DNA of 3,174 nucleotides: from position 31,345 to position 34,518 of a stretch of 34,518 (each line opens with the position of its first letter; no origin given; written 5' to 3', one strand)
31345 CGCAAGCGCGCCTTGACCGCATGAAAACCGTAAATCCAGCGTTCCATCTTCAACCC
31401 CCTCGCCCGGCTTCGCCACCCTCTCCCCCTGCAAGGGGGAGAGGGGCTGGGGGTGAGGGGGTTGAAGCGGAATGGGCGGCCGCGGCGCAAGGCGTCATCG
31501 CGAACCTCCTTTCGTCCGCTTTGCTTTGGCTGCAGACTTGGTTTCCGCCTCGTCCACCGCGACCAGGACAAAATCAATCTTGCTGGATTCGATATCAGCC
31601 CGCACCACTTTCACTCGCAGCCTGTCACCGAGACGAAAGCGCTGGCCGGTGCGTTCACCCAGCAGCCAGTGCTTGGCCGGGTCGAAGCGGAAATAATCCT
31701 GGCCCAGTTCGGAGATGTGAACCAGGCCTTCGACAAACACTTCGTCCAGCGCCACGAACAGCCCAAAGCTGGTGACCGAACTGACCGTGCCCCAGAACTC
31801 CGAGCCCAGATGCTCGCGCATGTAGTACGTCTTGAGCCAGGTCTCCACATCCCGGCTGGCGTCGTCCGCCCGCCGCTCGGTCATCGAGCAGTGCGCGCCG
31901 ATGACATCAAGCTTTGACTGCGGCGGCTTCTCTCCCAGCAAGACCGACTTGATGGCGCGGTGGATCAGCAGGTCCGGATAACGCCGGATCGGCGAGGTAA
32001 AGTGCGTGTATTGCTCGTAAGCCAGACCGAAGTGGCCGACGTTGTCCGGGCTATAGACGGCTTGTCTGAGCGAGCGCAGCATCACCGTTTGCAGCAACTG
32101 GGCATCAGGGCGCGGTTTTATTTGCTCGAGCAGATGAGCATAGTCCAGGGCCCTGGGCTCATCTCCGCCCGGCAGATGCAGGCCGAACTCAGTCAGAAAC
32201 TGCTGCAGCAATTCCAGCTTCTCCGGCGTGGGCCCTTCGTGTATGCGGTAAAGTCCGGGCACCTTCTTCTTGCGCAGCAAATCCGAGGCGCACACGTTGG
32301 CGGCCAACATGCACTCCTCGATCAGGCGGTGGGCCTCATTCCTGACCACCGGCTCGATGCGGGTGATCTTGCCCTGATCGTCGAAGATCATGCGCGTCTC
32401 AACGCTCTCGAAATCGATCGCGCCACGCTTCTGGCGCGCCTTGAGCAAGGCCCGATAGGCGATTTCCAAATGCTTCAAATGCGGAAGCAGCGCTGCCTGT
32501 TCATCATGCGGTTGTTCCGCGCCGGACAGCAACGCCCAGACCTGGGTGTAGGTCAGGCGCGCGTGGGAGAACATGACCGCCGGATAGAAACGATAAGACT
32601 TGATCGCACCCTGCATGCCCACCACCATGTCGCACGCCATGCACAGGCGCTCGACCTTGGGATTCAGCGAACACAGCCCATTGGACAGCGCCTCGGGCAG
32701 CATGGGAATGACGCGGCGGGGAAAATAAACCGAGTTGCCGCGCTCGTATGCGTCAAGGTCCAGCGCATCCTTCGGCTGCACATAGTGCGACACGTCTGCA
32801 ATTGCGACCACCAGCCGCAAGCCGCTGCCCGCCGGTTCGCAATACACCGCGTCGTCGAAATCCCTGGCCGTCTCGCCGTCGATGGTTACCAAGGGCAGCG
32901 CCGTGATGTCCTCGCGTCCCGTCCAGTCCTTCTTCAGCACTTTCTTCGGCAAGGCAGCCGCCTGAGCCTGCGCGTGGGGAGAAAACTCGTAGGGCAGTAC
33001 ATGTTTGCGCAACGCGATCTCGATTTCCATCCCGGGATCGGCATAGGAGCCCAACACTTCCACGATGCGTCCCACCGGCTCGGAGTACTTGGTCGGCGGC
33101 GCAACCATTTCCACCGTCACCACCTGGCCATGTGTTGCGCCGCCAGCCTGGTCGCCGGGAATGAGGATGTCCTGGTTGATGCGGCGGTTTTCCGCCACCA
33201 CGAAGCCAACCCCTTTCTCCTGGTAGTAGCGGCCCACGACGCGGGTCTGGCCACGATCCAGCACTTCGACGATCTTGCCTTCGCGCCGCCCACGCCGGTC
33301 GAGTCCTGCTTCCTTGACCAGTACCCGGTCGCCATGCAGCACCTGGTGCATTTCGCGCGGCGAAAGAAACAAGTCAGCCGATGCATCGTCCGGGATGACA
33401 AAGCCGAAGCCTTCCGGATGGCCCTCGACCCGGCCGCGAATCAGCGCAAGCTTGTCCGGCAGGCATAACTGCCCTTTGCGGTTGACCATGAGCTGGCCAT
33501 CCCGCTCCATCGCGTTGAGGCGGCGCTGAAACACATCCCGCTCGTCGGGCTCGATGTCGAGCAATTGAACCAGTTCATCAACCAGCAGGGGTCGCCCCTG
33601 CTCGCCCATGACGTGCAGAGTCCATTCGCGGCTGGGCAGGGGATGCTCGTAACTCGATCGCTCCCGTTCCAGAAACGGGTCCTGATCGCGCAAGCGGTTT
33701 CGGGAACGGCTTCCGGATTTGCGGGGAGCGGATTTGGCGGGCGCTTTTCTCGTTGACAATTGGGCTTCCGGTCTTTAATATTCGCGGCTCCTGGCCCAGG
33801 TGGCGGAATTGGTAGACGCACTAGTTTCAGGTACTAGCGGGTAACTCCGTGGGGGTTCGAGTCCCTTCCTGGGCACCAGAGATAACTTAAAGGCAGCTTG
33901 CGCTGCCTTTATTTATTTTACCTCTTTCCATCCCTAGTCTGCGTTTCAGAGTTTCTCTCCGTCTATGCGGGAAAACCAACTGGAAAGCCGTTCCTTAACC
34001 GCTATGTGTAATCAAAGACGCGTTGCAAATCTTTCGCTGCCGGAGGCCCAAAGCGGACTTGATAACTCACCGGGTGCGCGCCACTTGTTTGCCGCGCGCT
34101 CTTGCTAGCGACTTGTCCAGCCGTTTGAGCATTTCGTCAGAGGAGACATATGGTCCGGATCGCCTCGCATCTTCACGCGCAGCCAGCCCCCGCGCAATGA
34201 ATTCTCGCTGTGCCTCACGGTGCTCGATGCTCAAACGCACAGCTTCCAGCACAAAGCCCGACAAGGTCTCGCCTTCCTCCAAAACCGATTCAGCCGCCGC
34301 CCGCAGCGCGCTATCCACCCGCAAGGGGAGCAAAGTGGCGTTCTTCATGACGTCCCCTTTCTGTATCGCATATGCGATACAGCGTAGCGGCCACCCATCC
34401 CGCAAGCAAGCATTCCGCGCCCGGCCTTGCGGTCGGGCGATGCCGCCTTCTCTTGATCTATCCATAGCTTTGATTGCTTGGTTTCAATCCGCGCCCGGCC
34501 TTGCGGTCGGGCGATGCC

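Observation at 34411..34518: Probable CRISPR array trailer running off the right edge of the window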

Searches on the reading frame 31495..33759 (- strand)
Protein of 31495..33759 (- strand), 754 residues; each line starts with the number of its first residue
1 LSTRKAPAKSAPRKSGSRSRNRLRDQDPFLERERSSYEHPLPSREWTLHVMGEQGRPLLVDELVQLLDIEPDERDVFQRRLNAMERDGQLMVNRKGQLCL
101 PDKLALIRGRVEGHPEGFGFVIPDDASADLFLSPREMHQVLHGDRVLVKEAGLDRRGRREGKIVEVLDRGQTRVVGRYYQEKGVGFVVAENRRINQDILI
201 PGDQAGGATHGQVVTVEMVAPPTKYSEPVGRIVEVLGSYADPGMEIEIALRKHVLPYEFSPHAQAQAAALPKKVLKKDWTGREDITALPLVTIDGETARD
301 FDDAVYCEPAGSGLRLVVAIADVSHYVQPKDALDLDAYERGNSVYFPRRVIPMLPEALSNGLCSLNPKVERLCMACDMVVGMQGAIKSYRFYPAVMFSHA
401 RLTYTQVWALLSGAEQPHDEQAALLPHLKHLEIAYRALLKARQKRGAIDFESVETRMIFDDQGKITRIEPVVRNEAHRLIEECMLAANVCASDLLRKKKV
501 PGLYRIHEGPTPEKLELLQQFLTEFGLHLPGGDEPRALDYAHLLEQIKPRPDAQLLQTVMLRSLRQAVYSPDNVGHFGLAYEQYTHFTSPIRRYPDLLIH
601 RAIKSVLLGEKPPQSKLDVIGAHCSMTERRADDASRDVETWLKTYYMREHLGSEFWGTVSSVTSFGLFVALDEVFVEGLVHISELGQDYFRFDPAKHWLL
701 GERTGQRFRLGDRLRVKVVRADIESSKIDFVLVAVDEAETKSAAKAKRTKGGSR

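Call 50: find_encoding_contigs(protein=window:31495-33759:-, flank=10000, max_places=10)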
Protein window:31495-33759:- (754 aa): 1 contig read that carries it; 1 place shown.
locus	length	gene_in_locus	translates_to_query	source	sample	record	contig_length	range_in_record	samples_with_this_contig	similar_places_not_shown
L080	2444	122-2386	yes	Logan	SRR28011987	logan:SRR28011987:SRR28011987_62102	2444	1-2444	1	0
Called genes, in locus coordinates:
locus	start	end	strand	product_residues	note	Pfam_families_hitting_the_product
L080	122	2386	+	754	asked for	PF08206:OB_RNB, PF17876:CSD2, PF00773:RNB, PF00575:S1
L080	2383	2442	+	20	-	?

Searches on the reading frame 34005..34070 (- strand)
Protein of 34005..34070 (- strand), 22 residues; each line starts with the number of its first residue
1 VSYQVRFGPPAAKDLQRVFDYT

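Call 53: search_protein_families(library=pfam, proteins=[window:34005-34070:-], max_evalue=10)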
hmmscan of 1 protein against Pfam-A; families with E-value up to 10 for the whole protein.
seq(22 aa): 0 families

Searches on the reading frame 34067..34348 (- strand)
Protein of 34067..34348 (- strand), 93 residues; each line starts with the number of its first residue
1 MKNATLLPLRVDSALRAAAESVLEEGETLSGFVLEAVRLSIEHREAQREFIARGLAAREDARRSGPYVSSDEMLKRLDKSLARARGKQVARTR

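Call 8: find_encoding_contigs(protein=window:34067-34348:-, flank=10000, max_places=10)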
Protein window:34067-34348:- (93 aa): 4 contigs read that carry it; 4 places shown.
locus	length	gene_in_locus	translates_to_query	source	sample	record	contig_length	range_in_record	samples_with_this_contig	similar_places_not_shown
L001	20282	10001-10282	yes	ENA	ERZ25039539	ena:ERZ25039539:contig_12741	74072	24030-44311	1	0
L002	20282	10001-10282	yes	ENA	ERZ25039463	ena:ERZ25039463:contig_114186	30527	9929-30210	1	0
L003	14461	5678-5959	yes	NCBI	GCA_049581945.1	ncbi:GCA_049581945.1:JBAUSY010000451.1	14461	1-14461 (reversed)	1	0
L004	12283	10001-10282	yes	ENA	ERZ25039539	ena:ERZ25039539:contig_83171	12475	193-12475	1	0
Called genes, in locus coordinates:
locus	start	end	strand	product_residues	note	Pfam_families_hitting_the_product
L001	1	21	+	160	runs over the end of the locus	PF13393:tRNA-synt_His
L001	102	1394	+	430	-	PF00709:Adenylsucc_synt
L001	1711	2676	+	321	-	PF13280:WYL, PF25583:WCX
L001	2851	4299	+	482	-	PF01609:DDE_Tnp_1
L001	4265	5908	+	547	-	PF09709:Cas_Csd1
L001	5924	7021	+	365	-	PF05107:Cas_Cas7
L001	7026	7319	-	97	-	PF05016:ParE_toxin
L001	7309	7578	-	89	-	PF09720:Unstab_antitox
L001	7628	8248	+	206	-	PF01930:Cas_Cas4, PF12705:PDDEXK_1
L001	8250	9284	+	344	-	PF01867:Cas_Cas1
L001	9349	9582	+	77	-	PF09827:CRISPR_Cas2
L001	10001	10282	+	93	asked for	-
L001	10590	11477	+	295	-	PF08206:OB_RNB, PF17876:CSD2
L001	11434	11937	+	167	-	PF00773:RNB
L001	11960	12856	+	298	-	PF00773:RNB, PF00575:S1, PF18614:RNase_II_C_S1 (faint)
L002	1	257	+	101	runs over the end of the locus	PF00709:Adenylsucc_synt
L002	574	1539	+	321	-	PF13280:WYL, PF25583:WCX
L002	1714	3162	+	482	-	PF01609:DDE_Tnp_1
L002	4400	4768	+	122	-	PF09709:Cas_Csd1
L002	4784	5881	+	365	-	PF05107:Cas_Cas7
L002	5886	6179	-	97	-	PF05016:ParE_toxin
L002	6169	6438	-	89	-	PF09720:Unstab_antitox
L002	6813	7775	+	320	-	PF01548:DEDD_Tnp_IS110, PF02371:Transposase_20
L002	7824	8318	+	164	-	PF12705:PDDEXK_1, PF01930:Cas_Cas4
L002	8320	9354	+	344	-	PF01867:Cas_Cas1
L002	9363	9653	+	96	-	PF09827:CRISPR_Cas2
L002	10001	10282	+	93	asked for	-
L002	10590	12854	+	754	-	PF08206:OB_RNB, PF17876:CSD2, PF00773:RNB, PF00575:S1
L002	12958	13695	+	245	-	PF08032:SpoU_sub_bind, PF00588:SpoU_methylase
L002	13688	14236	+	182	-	PF00156:Pribosyltran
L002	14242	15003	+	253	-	PF01048:PNP_UDP_1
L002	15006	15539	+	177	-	PF01327:Pep_deformylase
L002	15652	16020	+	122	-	PF07309:FlaF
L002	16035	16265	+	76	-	-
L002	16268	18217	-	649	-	-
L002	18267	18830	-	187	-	-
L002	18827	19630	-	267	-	PF00557:Peptidase_M24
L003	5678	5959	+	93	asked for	-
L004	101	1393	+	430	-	PF00709:Adenylsucc_synt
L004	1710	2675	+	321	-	PF13280:WYL, PF25583:WCX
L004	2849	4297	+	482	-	PF01609:DDE_Tnp_1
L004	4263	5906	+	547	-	PF09709:Cas_Csd1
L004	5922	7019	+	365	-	PF05107:Cas_Cas7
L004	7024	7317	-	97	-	PF05016:ParE_toxin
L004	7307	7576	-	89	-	PF09720:Unstab_antitox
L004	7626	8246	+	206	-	PF01930:Cas_Cas4, PF12705:PDDEXK_1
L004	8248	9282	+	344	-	PF01867:Cas_Cas1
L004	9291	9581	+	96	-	PF09827:CRISPR_Cas2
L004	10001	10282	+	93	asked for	-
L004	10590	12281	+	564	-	?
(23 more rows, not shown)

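Call 20: search_protein_families(library=ncbifam, proteins=[L004:1710-2675:+, L004:2849-4297:+, L004:4263-5906:+, L004:5922-7019:+, L004:7024-7317:-, L004:7307-7576:-, L004:7626-8246:+, L004:8248-9282:+, L004:9291-9581:+, L004:10001-10282:+], max_evalue=0.001)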
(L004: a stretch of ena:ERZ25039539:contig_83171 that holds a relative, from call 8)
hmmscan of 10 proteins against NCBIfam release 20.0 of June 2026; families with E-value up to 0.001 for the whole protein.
L004:1710-2675:+ (321 aa): 1 family
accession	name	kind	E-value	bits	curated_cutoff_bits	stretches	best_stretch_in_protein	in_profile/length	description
TIGR03985.1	TIGR03985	hypoth_equivalog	0.00017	21.3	60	0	281-320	209-248/249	TIGR03985 family CRISPR-associated protein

L004:2849-4297:+ (482 aa): 7 families
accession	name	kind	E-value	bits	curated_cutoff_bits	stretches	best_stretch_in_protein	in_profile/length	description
NF033559.2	transpos_IS1634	equivalog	2.3e-89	300.6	100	1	25-459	74-482/483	IS1634 family transposase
NF033592.1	transpos_IS4_1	equivalog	8.3e-11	41.6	115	1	142-397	148-329/332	IS4 family transposase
NF033593.1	transpos_ISNCY_1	equivalog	1.7e-07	30.3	325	1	137-218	306-387/444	ISNCY family transposase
NF033551.1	transpos_IS1182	equivalog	6e-07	28.7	270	1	138-220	273-344/488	IS1182 family transposase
NF033539.1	transpos_IS1380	equivalog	3.5e-06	25.9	180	0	96-277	130-304/419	IS1380 family transposase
NF033580.1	transpos_IS5_3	equivalog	0.00083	19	110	0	92-198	87-193/258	IS5 family transposase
NF049999.1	transpos_IS701_3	equivalog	0.00098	18.1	170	0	260-402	228-363/412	IS701 family transposase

L004:4263-5906:+ (547 aa): 1 family
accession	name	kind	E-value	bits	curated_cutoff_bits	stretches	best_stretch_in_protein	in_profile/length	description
TIGR01863.1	cas_Csd1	equivalog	2.8e-140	468.6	218.65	1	58-546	96-583/588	type I-C CRISPR-associated protein Cas8c/Csd1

L004:5922-7019:+ (365 aa): 3 families
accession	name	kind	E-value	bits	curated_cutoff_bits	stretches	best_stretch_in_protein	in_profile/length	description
TIGR02589.1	cas_Csd2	exception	8.7e-112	373.1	182.25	2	164-362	83-282/284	type I-C CRISPR-associated protein Cas7/Csd2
TIGR01595.1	cas_CT1132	subfamily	7.3e-86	288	125.8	2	161-351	76-268/268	CRISPR-associated protein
TIGR02590.1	cas_Csh2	exception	2.1e-28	99.7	171.55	2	168-302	80-209/286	type I-B CRISPR-associated protein Cas7/Csh2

L004:7024-7317:- (97 aa): 0 families

L004:7307-7576:- (89 aa): 1 family
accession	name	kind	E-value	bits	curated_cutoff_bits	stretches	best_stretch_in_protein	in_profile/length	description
TIGR02574.1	stabl_TIGR02574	hypoth_equivalog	1.8e-12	47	31.9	1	12-76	2-64/65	putative addiction module component, TIGR02574 family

L004:7626-8246:+ (206 aa): 4 families
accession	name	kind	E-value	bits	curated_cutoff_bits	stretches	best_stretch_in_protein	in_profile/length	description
NF049935.1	cas4g_cas1g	exception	3.2e-39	134.8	560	1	7-202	2-208/546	CRISPR-associated endonuclease Cas4g/Cas1g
TIGR00372.1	cas4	equivalog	2.2e-34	118.9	65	1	7-185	1-180/180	CRISPR-associated protein Cas4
TIGR04328.1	cas4_PREFRAN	exception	2.3e-06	27.8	70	1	9-184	3-176/178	type V CRISPR-associated protein Cas4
TIGR03491.1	TIGR03491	subfamily_domain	0.00032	19.8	97.45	1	83-188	106-209/462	TM0106 family RecB-like putative nuclease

L004:8248-9282:+ (344 aa): 9 families
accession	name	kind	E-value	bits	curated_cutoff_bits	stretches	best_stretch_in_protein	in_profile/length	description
TIGR03640.1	cas1_DVULG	exception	3.3e-144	480.2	385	1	4-342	2-339/340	type I-C CRISPR-associated endonuclease Cas1c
NF049935.1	cas4g_cas1g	exception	1.7e-89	300.7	560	1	5-342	214-544/546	CRISPR-associated endonuclease Cas4g/Cas1g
TIGR04093.1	cas1_CYANO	exception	1.2e-72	244.6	385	1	7-343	2-333/334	type I-D CRISPR-associated endonuclease Cas1d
TIGR00287.1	cas1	equivalog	4.4e-71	239.6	71.7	1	7-337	1-325/327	CRISPR-associated endonuclease Cas1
TIGR03983.1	cas1_MYXAN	equivalog_domain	3.8e-53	180.7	358.05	1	5-311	11-314/347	type I-MYXAN CRISPR-associated endonuclease Cas1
TIGR03641.1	cas1_HMARI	exception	2.8e-41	141.9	304.1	1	9-311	4-291/324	type I-B CRISPR-associated endonuclease Cas1b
TIGR04329.1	cas1_PREFRAN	exception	7.4e-23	81.1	300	1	27-284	29-269/317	type V CRISPR-associated endonuclease Cas1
TIGR03639.1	cas1_NMENI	exception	2.9e-10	39.9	120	1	12-265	7-232/278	type II CRISPR-associated endonuclease Cas1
TIGR03638.1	cas1_ECOLI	exception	3.5e-07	29.7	215.6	1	154-238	125-207/269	type I-E CRISPR-associated endonuclease Cas1e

L004:9291-9581:+ (96 aa): 1 family
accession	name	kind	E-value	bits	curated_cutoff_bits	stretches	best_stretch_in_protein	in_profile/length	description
TIGR01573.1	cas2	equivalog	1.8e-18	66.6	24.5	1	1-74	1-73/96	CRISPR-associated endonuclease Cas2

L004:10001-10282:+ (93 aa): 1 family
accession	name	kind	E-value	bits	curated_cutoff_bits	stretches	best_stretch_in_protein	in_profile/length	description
NF041551.1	YlcI_YnfO_N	subfamily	4.7e-13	49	30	1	3-44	1-42/42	YlcI/YnfO family protein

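Call 39: search_protein_families(library=ncbifam, proteins=[L004:4263-4560:+], max_evalue=1)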
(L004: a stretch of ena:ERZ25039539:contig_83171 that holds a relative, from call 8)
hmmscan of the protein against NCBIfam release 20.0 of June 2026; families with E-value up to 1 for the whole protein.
L004:4263-4560:+ (99 aa): 1 family
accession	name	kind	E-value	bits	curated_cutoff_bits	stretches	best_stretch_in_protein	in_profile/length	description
TIGR00598.1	rad14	equivalog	0.026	14.3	113.15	1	45-73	102-130/171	XPA/Rad14 family DNA repair protein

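Call 40: search_protein_families(library=pfam, proteins=[L004:1710-2675:+, L004:10001-10282:+, L004:7024-7317:-], max_evalue=0.01)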
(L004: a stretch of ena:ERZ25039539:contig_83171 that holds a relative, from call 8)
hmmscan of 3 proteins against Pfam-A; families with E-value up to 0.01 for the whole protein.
L004:1710-2675:+ (321 aa): 3 families
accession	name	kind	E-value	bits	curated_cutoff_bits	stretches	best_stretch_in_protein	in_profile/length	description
PF13280.12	WYL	-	3.7e-21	75.4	21.8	1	143-209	2-68/70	WYL domain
PF25583.1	WCX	-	1.4e-15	57.8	23.9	1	241-314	3-73/76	WCX domain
PF08279.18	HTH_11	-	0.0058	16.9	25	0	21-61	16-54/55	HTH domain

L004:10001-10282:+ (93 aa): 0 families

L004:7024-7317:- (97 aa): 1 family
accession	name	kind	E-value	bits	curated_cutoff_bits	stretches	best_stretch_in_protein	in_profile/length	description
PF05016.21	ParE_toxin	-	2.5e-13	50.8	23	1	3-89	1-88/89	ParE toxin of type II toxin-antitoxin system, parDE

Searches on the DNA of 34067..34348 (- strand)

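Call 14: search_rna_families(source=L001, start=9500, end=10100, threshold=evalue, max_evalue=1, show_alignments=3)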
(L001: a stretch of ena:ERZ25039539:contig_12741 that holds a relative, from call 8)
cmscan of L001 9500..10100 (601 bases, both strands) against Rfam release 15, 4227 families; matches with E-value up to 1: 8.
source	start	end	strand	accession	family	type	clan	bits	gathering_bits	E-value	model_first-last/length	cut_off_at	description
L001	9761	9797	+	RF01322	CRISPR-DR9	Gene; CRISPR;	-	48.5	45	2.8e-10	1-37/37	no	CRISPR RNA direct repeat element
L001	9832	9868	+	RF01322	CRISPR-DR9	Gene; CRISPR;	-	48.5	45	2.8e-10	1-37/37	no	CRISPR RNA direct repeat element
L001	9906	9939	+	RF01322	CRISPR-DR9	Gene; CRISPR;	-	26.6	45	0.001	1-37/37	no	CRISPR RNA direct repeat element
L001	9735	9785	+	RF03015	Transposase-2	Gene; sRNA;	-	21.5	42.7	0.053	11-65/69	no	Transposase-2 RNA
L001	9764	9786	-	RF01322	CRISPR-DR9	Gene; CRISPR;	-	21.1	45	0.043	5-27/37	no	CRISPR RNA direct repeat element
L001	9835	9857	-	RF01322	CRISPR-DR9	Gene; CRISPR;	-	21.1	45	0.043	5-27/37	no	CRISPR RNA direct repeat element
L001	9909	9931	-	RF01322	CRISPR-DR9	Gene; CRISPR;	-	21.1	45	0.043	5-27/37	no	CRISPR RNA direct repeat element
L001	9825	9876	-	RF01523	TB10Cs1H2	Gene; snRNA; snoRNA; HACA-box;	-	17.5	50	0.9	1-63/63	no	Trypanosomatid snoRNA TB10Cs1H2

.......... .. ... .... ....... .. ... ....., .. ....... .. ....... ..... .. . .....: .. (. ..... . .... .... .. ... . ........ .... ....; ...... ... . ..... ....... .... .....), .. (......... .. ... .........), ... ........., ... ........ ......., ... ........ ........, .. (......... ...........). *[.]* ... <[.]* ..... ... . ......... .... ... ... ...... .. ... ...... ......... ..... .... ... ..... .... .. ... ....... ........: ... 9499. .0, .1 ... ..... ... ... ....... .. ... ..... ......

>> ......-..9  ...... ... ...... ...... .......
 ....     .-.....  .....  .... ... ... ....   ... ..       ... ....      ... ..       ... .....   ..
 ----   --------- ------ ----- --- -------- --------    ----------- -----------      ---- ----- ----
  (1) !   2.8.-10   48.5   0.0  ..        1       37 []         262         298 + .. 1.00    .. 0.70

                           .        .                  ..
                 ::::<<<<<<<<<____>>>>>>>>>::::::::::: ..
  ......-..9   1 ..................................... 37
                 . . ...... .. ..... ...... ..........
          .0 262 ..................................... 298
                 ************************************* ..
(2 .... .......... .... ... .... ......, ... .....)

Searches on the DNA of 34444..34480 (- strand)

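Call 17: search_dna_similar(query=window:34444-34480:-, collection=phages, mode=distant, max_evalue=10, max_rows=10)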
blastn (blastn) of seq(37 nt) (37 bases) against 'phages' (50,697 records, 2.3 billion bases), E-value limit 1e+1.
Records with a match: 58; places in all: 58; records where one place covers at least 80% of the query: 0.
Best place of each record, by identity: >=99% 30; 95-99% 1; 90-95% 27.
By first word of the organism name: Streptococcus 26; Bacillus 26; Vibrio 2; Escherichia 2; phage 1; bajarodmic 1.
By host as written in the record: Bacillus thuringiensis subsp. kurstaki 8; - 7; Bacillus thuringiensis subspecies kurstaki 4; Bacillus thuringiensis kurstaki 3; Streptococcus pyogenes MGAS315 2; Bacillus cereus 2; Bacillus thuringiensis DSM350 2; Streptococcus dysgalactiae ERR085023 1; and 29 more.
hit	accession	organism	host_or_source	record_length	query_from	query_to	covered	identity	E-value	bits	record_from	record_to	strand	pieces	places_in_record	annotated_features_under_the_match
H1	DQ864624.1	Streptococcus phage P9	-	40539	6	28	62%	91.3%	2e+0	34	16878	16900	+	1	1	portal protein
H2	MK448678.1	Streptococcus phage Javan135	Streptococcus dysgalactiae ERR085023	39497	6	28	62%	91.3%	2e+0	34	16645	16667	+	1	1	portal protein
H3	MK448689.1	Streptococcus phage Javan163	Streptococcus dysgalactiae UT_4242_AB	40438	6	28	62%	91.3%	2e+0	34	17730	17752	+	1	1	portal protein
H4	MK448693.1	Streptococcus phage Javan177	Streptococcus equi 4047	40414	6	28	62%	91.3%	2e+0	34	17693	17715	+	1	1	portal protein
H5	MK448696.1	Streptococcus phage Javan183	Streptococcus equi DSM_20561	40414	6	28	62%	91.3%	2e+0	34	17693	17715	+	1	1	portal protein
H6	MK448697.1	Streptococcus phage Javan185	Streptococcus equi EQUI0007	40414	6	28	62%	91.3%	2e+0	34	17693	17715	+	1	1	portal protein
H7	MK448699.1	Streptococcus phage Javan189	Streptococcus equi EQUI0155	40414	6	28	62%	91.3%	2e+0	34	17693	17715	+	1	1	portal protein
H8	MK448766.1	Streptococcus phage Javan465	Streptococcus pyogenes ERR172100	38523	6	28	62%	91.3%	2e+0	34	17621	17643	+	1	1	portal protein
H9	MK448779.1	Streptococcus phage Javan497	Streptococcus pyogenes MGAS10394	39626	6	28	62%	91.3%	2e+0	34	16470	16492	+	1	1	portal protein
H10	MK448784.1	Streptococcus phage Javan505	Streptococcus pyogenes MGAS2096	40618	6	28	62%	91.3%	2e+0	34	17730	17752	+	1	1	portal protein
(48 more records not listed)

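Call 18: search_dna_similar(query=window:34444-34480:-, collection=plasmids, mode=distant, max_evalue=10, max_rows=10)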
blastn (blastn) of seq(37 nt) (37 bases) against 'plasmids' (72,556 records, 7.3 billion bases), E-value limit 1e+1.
Records with a match: 1; places in all: 1; records where one place covers at least 80% of the query: 0.
Best place of each record, by identity: 90-95% 1.
By first word of the organism name: Clostridium 1.
By predicted mobility (MOB-suite, as given by PLSDB): non-mobilizable 1.
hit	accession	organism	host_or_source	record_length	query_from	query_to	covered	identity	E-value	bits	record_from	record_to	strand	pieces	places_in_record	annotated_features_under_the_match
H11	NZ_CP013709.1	Clostridium botulinum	Microbial isolate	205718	12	35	65%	91.7%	1e+0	36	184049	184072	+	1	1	hypothetical protein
